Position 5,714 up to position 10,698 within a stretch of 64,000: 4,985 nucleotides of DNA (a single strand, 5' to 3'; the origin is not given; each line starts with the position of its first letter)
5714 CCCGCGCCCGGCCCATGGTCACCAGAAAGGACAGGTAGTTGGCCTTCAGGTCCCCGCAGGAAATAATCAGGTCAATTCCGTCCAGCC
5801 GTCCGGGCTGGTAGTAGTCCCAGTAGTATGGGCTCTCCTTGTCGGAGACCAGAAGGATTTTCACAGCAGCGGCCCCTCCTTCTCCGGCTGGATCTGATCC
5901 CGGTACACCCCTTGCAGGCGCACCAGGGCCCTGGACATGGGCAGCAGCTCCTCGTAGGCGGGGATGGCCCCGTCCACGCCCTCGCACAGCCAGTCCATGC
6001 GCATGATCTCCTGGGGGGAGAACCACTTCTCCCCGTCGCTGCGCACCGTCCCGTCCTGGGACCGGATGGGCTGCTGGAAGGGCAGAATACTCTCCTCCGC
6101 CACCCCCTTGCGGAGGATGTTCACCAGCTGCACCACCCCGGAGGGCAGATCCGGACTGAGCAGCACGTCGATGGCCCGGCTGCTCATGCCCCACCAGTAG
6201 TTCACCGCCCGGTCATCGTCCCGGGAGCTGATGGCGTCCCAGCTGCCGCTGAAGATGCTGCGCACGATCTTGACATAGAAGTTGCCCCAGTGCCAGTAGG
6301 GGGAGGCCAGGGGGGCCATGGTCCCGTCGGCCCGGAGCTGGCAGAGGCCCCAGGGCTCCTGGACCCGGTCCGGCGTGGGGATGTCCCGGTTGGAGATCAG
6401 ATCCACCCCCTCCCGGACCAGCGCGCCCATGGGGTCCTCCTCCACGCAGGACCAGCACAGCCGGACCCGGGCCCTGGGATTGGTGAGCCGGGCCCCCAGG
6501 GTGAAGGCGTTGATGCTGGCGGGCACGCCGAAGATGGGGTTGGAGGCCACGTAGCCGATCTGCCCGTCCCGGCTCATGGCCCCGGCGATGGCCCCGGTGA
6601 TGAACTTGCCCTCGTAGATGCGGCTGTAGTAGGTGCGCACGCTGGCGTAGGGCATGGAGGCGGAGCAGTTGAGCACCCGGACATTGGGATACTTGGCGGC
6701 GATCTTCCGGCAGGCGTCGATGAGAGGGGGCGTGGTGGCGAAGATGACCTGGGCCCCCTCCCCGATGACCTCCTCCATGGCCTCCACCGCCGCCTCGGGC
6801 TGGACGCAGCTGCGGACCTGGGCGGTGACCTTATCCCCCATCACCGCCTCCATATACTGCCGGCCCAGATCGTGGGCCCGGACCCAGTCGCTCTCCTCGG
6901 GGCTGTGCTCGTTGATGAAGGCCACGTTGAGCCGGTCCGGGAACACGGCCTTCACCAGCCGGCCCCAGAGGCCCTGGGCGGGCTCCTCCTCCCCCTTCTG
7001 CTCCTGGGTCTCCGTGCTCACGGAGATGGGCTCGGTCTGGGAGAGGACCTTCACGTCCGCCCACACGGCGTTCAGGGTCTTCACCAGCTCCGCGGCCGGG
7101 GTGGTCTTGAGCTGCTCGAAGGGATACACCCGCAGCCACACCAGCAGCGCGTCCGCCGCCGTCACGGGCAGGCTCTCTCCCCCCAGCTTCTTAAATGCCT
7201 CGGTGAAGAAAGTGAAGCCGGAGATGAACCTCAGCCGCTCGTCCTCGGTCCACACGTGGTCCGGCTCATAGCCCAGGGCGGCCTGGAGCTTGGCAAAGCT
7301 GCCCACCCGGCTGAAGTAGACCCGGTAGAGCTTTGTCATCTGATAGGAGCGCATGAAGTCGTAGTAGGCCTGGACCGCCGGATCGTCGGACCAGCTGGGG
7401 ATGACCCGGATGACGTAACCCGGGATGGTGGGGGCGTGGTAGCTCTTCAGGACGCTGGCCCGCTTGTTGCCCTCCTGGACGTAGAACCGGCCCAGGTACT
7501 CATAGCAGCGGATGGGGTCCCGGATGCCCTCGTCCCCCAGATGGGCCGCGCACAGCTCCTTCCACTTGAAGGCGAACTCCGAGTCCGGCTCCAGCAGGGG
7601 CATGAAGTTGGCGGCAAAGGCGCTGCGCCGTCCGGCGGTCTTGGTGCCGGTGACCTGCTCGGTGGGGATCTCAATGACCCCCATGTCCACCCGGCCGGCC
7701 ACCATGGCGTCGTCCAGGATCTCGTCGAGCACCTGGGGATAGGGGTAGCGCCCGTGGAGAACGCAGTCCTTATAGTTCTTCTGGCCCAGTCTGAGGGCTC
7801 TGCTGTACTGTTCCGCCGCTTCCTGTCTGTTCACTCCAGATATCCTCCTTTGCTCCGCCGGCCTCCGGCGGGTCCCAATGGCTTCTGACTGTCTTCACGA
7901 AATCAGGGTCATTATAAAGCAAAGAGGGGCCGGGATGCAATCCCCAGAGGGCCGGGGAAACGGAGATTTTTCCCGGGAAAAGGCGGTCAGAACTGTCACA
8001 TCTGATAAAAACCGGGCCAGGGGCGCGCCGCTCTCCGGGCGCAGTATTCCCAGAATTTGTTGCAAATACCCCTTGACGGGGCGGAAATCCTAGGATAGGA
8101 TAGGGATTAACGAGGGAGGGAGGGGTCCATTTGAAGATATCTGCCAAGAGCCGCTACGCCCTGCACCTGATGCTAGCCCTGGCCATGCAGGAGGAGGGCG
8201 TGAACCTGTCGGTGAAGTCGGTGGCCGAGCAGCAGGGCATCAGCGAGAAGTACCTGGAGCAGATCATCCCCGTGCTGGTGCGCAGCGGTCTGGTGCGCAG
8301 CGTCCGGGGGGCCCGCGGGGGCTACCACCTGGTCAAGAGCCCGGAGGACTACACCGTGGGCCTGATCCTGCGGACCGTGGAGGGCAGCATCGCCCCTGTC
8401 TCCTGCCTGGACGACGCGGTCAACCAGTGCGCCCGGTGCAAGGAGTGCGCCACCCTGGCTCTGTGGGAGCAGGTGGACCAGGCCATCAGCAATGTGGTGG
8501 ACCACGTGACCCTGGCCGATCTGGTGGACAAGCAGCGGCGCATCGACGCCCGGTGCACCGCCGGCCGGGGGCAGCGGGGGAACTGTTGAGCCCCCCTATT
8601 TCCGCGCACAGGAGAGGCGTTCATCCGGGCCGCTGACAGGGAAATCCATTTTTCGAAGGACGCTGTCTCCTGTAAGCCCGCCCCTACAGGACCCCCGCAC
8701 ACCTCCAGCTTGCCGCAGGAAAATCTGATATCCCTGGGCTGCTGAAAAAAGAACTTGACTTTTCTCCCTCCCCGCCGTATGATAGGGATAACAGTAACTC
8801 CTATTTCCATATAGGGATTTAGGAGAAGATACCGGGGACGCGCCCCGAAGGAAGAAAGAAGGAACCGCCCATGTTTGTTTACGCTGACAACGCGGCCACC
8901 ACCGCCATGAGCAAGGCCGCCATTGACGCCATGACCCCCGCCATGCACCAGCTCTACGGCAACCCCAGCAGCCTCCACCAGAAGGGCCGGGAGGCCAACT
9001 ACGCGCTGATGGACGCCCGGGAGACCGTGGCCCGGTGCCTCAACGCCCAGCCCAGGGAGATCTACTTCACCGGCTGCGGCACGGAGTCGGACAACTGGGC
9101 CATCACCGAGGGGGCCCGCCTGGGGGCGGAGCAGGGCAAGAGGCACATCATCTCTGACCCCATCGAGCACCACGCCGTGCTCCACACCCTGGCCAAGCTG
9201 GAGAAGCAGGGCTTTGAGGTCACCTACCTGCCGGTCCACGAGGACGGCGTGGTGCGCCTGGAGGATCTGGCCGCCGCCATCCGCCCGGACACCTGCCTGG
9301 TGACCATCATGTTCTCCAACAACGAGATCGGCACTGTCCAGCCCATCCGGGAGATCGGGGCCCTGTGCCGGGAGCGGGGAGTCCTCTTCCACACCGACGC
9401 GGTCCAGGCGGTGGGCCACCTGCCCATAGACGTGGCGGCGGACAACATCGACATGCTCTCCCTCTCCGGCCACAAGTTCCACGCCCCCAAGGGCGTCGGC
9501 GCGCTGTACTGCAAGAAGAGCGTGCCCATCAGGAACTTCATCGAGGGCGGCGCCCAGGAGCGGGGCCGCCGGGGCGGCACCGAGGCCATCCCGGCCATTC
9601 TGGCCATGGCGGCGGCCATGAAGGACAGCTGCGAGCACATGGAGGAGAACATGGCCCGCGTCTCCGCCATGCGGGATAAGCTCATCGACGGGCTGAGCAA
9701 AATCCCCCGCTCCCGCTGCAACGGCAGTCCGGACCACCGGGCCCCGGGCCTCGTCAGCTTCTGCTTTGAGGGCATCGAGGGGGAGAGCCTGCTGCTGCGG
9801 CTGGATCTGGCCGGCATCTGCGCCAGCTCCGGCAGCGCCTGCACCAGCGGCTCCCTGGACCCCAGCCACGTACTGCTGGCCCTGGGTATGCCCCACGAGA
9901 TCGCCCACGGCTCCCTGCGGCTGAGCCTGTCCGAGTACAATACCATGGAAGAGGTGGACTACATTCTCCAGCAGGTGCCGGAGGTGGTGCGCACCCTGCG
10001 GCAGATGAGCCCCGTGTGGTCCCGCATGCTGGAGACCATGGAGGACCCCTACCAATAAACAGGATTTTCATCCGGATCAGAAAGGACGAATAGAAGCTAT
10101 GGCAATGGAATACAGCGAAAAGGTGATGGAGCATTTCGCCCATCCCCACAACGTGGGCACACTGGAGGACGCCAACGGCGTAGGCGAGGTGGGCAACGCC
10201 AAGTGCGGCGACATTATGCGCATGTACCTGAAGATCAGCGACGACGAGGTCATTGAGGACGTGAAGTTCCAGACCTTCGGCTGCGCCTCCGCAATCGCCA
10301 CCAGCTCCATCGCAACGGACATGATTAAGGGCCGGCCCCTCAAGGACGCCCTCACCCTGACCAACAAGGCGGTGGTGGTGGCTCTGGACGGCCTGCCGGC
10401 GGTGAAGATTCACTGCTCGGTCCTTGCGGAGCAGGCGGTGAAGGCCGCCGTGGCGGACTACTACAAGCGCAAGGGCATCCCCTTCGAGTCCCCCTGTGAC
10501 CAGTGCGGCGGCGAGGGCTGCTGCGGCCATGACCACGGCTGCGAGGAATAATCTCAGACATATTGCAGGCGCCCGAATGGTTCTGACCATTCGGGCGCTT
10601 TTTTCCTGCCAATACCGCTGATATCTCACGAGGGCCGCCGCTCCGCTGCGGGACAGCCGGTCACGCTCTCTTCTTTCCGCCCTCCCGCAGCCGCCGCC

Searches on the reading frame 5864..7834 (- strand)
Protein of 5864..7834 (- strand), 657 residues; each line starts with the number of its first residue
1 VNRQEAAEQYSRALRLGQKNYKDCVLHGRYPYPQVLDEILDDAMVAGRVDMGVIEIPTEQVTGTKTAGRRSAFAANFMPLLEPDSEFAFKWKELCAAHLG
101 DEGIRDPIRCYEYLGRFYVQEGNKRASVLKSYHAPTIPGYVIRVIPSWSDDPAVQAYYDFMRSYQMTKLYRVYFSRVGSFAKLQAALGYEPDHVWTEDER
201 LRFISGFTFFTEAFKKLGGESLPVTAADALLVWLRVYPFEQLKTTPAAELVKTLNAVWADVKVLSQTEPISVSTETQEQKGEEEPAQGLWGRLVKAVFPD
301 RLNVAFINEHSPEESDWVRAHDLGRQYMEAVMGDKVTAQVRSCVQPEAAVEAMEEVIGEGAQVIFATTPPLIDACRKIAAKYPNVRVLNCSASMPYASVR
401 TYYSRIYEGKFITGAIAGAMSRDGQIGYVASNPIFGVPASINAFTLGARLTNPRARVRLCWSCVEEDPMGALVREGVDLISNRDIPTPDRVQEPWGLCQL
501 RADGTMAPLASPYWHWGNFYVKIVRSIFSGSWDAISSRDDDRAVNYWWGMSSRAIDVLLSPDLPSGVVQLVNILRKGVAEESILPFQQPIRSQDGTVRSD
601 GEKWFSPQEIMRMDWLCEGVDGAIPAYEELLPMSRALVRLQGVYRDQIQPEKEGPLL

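Call 37: search_protein_families(library=pfam, proteins=[window:5864-7834:-], max_evalue=0.0001)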
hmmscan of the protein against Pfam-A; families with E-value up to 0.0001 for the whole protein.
window:5864-7834:- (657 aa): 1 family
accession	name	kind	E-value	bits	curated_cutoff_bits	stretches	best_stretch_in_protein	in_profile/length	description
PF02608.20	Bmp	-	1.3e-17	64.2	24.1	1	305-460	5-161/301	ABC transporter substrate-binding protein PnrA-like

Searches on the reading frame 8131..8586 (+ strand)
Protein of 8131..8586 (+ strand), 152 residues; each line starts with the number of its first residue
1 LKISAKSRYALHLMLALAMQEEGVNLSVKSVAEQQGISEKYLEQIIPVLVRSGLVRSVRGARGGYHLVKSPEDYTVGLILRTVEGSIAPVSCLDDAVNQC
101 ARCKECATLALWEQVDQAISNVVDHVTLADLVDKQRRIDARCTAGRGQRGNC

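Call 37: search_protein_families(library=pfam, proteins=[window:8131-8586:+], max_evalue=0.0001)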
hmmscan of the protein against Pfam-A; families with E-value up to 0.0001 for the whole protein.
window:8131-8586:+ (152 aa): 1 family
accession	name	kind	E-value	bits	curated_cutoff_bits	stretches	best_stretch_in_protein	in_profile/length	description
PF02082.26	Rrf2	-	1.6e-39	135.5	30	1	3-133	1-131/132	Iron-dependent Transcriptional regulator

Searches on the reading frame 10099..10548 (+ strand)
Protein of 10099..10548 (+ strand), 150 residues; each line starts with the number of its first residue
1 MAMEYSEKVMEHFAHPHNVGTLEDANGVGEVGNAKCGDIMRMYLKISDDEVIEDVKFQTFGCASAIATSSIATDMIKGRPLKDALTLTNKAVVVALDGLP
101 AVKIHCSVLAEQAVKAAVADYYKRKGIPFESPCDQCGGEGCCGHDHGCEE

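Call 37: search_protein_families(library=pfam, proteins=[window:10099-10548:+], max_evalue=0.0001)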
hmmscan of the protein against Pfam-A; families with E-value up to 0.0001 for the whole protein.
window:10099-10548:+ (150 aa): 1 family
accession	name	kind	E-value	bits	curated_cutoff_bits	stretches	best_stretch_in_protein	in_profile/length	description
PF01592.21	NifU_N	-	1.1e-47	161.7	22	1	4-125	1-124/127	NifU-like N terminal domain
